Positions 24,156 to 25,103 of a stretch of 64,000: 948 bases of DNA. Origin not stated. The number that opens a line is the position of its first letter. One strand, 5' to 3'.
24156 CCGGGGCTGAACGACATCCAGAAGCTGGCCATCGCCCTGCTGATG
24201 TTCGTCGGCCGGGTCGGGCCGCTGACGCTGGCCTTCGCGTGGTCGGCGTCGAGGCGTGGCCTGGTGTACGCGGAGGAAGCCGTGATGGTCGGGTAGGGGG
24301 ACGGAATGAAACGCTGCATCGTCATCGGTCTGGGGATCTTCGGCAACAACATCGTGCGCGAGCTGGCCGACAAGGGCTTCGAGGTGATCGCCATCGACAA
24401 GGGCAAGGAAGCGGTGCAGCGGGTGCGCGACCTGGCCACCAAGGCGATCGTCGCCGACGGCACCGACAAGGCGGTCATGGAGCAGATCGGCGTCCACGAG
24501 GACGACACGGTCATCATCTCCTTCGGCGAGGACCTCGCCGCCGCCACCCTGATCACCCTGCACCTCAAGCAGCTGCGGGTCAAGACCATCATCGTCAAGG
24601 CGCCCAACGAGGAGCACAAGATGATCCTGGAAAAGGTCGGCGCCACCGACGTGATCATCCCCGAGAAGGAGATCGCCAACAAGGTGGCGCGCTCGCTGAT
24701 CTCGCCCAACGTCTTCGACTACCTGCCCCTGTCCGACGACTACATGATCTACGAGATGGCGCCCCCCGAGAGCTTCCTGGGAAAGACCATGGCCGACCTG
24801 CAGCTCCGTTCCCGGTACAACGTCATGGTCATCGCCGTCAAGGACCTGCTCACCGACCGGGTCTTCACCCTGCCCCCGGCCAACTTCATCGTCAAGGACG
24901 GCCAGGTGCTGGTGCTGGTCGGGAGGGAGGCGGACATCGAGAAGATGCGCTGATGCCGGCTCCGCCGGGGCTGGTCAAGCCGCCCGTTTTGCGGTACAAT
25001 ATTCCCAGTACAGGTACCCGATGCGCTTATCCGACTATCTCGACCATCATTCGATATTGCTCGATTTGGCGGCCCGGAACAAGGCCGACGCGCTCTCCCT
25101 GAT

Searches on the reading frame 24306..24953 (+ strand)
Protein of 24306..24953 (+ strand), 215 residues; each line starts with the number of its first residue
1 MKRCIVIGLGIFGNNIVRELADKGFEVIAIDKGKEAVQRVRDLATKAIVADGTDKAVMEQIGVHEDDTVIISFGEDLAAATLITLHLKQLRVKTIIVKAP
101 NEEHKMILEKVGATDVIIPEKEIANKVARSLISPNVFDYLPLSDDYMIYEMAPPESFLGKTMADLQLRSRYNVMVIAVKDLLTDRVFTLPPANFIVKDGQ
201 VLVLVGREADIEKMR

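Call 9: search_protein_families(library=pfam, proteins=[window:24306-24953:+], max_evalue=0.01)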
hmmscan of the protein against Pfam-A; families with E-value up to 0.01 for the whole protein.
window:24306-24953:+ (215 aa): 9 families
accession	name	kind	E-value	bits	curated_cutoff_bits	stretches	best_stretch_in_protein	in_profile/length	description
PF02254.24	TrkA_N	-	2.9e-25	89.3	23.8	1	5-119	2-116/116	TrkA-N domain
PF02080.26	TrkA_C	-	3.1e-11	43.5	27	1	148-215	3-67/71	TrkA-C domain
PF03446.21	NAD_binding_2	-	5.4e-07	30.2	21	1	6-102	4-95/161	NAD binding domain of 6-phosphogluconate dehydrogenase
PF02737.24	3HCDH_N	-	0.00035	21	22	1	6-57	4-55/180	3-hydroxyacyl-CoA dehydrogenase, NAD binding domain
PF03721.20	UDPG_MGDP_dh_N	-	0.00089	19.3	27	1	3-60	2-58/187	UDP-glucose/GDP-mannose dehydrogenase family, NAD binding domain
PF01370.27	Epimerase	-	0.00098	19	20.9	1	6-71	3-69/240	NAD dependent epimerase/dehydratase family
PF25596.1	CPSase_L_D1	-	0.0018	18.6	27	1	14-94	26-106/118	Carbamoyl phosphate synthase preATP-grasp domain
PF21799.2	MurD-like_N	-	0.0025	18.5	27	1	2-83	1-77/88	Mur ligase MurD-like, N-terminal domain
PF00107.32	ADH_zinc_N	-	0.0099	16.3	31.8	0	90-138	13-60/129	Zinc-binding dehydrogenase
